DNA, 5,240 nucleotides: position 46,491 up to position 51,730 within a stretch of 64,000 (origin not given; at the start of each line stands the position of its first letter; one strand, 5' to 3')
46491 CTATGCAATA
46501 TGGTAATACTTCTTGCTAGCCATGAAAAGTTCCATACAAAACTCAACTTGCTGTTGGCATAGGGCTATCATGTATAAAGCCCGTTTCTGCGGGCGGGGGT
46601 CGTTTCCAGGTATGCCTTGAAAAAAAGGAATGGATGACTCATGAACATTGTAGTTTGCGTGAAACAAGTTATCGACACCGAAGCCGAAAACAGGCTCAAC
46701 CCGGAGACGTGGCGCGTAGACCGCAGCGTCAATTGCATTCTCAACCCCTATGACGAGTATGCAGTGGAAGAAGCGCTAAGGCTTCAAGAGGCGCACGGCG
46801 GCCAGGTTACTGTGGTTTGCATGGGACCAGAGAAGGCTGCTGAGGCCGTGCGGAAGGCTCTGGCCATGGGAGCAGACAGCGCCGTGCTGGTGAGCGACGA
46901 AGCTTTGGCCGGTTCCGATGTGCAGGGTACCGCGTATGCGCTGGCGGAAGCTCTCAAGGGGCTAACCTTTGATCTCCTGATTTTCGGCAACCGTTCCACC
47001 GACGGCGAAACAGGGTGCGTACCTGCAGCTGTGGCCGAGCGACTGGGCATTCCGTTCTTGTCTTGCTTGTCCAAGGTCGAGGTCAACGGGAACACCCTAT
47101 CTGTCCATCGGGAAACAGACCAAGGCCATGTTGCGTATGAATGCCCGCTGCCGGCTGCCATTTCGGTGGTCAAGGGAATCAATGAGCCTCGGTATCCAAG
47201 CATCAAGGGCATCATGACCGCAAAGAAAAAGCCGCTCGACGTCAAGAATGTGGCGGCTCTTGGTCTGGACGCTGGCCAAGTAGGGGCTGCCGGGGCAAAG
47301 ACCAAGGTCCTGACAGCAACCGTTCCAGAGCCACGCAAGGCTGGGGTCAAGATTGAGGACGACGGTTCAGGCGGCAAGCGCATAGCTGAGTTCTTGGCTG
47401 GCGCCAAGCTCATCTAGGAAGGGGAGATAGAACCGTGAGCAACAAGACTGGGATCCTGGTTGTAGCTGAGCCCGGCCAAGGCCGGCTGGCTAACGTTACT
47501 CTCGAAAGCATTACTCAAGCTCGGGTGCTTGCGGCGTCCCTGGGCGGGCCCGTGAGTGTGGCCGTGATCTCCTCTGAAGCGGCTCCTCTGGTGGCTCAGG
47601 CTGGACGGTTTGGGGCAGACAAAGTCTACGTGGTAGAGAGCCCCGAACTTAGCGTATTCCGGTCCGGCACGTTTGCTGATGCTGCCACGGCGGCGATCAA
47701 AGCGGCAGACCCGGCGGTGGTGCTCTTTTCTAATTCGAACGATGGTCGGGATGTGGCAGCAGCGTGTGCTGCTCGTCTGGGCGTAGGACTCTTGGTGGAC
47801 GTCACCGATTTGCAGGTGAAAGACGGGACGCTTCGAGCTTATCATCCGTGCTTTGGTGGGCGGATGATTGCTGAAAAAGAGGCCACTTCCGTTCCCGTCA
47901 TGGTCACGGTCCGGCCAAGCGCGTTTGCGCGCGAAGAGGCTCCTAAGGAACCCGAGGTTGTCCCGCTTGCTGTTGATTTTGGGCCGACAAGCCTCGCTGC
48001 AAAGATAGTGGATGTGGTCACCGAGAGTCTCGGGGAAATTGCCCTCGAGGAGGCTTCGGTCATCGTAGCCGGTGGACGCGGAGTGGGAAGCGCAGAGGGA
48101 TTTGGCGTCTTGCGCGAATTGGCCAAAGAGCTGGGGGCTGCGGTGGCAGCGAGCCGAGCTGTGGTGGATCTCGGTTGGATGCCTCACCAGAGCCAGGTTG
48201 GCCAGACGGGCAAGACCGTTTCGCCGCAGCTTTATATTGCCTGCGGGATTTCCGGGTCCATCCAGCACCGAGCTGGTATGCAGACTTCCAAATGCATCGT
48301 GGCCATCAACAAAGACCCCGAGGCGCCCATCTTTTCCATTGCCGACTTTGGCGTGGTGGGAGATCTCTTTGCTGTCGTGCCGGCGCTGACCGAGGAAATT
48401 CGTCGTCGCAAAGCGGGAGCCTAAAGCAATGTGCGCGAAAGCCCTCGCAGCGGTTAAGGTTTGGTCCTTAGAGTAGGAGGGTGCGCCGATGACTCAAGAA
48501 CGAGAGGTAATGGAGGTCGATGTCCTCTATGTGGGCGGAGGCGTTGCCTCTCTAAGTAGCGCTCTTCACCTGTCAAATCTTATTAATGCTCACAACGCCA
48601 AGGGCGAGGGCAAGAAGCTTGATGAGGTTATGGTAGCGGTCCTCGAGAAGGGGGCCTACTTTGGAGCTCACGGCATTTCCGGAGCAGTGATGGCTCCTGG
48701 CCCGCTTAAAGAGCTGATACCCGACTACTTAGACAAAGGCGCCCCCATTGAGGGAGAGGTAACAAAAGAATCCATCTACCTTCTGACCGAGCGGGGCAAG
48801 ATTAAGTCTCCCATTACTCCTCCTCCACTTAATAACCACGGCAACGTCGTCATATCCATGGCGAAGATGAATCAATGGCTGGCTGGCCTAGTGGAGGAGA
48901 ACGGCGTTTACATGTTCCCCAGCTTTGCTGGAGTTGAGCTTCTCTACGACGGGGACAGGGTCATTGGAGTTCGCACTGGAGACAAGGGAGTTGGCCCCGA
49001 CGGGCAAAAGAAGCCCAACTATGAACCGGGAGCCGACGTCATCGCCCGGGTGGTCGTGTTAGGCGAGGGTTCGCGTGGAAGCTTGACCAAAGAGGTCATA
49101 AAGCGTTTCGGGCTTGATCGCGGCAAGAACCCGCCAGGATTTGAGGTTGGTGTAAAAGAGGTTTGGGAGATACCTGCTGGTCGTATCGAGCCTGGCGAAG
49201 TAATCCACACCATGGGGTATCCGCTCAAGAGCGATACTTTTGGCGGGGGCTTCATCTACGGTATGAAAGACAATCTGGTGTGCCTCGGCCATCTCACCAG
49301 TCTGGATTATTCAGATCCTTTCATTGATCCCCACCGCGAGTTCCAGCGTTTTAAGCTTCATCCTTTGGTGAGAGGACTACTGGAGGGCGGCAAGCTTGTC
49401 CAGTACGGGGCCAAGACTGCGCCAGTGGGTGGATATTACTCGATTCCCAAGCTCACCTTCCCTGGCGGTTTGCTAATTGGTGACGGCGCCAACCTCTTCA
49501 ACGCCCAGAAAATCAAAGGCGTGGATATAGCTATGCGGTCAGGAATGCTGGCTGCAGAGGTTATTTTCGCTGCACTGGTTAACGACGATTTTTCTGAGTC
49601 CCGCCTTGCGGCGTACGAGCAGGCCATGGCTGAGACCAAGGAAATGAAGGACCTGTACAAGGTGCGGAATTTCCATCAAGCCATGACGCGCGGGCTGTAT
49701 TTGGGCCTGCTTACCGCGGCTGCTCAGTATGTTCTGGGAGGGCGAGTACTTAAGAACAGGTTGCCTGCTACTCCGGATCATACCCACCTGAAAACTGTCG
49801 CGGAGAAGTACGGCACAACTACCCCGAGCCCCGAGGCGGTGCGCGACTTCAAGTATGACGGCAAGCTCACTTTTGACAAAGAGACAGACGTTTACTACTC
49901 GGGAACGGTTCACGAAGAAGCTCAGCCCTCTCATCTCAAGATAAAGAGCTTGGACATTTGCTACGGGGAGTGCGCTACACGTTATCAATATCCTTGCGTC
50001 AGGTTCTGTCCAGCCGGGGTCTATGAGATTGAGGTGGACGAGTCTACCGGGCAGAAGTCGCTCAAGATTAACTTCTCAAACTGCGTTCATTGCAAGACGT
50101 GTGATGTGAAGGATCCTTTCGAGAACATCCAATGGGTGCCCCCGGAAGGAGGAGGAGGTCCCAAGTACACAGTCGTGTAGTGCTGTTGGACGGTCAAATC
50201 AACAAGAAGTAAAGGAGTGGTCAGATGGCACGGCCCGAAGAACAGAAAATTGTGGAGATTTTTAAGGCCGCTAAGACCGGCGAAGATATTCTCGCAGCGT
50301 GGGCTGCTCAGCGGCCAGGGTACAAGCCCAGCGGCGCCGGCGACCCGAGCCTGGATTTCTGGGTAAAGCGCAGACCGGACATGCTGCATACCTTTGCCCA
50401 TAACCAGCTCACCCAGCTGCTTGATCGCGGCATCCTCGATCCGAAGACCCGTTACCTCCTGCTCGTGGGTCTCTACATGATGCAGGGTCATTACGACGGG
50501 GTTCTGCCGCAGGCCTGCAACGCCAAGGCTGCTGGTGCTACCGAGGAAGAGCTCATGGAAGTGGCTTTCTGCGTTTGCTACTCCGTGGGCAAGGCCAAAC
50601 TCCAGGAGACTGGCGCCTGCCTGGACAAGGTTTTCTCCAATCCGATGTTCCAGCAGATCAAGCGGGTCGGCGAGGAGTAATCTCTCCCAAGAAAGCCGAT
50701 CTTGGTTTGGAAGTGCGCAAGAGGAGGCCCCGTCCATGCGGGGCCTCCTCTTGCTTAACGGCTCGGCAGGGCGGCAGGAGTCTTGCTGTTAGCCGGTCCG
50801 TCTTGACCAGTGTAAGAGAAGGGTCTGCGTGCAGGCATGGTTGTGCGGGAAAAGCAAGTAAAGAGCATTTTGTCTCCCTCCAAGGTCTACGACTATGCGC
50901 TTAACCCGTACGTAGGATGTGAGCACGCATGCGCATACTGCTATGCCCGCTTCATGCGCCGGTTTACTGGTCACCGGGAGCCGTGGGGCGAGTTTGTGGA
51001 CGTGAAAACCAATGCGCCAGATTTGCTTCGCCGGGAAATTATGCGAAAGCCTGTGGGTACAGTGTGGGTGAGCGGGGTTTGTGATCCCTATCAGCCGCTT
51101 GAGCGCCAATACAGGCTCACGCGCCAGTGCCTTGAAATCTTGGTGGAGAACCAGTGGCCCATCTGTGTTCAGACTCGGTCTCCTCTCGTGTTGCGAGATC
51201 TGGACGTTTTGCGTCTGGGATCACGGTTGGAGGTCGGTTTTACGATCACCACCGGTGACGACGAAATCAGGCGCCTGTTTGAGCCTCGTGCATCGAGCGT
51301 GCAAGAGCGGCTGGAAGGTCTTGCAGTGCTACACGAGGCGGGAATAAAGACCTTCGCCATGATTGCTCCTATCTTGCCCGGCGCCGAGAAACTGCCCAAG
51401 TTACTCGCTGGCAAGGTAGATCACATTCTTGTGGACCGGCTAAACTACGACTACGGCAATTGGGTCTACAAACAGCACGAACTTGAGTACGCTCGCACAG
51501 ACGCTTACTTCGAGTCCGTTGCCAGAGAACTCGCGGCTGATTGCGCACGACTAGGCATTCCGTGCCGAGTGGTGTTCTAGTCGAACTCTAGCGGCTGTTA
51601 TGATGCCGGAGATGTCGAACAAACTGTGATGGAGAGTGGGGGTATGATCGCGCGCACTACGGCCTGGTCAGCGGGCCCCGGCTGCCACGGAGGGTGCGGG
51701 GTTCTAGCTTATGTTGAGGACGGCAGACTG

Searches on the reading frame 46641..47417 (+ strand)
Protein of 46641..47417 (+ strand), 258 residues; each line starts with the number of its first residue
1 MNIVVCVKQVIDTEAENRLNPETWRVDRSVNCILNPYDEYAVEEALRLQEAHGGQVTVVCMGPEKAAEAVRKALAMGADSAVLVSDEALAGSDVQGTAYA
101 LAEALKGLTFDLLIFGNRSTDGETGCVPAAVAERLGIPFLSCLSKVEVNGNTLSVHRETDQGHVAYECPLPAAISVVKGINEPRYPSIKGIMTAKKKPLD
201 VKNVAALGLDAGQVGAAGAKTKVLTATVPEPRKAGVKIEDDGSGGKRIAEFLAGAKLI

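Call 38: search_protein_families(library=pfam, proteins=[window:46641-47417:+])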
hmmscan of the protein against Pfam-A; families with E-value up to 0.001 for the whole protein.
window:46641-47417:+ (258 aa): 1 family
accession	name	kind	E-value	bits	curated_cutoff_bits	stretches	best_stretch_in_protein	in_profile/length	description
PF01012.27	ETF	-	6.7e-44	150.3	26.7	1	24-206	2-180/181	Electron transfer flavoprotein domain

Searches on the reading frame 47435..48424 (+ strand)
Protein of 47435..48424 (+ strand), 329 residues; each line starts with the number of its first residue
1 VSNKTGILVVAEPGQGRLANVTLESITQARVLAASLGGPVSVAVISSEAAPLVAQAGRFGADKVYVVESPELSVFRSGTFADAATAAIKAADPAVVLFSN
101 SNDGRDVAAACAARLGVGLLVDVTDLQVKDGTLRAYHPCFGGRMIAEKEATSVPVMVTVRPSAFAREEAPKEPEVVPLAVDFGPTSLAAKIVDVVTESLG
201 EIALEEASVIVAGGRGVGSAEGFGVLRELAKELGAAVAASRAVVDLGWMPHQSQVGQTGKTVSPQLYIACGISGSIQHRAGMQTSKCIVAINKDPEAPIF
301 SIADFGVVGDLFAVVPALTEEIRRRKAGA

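Call 38: search_protein_families(library=pfam, proteins=[window:47435-48424:+])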
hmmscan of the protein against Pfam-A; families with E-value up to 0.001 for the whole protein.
window:47435-48424:+ (329 aa): 2 families
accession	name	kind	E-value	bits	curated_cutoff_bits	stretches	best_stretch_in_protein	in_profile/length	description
PF01012.27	ETF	-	2e-36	125.9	26.7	1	7-177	1-175/181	Electron transfer flavoprotein domain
PF00766.25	ETF_alpha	-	3.2e-36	123.6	27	1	204-283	2-81/81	Electron transfer flavoprotein FAD-binding domain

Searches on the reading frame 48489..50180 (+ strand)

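Call 38: search_protein_families(library=pfam, proteins=[window:48489-50180:+])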
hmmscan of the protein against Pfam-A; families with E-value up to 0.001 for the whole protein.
window:48489-50180:+ (563 aa): 3 families
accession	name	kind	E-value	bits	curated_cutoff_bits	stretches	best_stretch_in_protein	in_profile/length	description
PF05187.19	Fer4_ETF_QO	-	2.2e-40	137.4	24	1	458-561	1-104/104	Electron transfer flavoprotein-ubiquinone oxidoreductase, 4Fe-4S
PF21162.3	ETFQO_UQ-bd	-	5.7e-34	117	27.7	1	218-310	1-95/96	ETF-QO, ubiquinone-binding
PF01266.30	DAO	-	0.00051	20.1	27.9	0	11-72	1-50/353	FAD dependent oxidoreductase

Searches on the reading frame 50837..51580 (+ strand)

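Call 39: search_protein_families(library=pfam, proteins=[window:50837-51580:+])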
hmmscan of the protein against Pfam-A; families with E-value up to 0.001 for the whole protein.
window:50837-51580:+ (247 aa): 1 family
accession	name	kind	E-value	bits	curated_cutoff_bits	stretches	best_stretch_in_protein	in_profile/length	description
PF04055.27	Radical_SAM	-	3.2e-15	57.1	29.5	1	23-182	2-153/166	Radical SAM superfamily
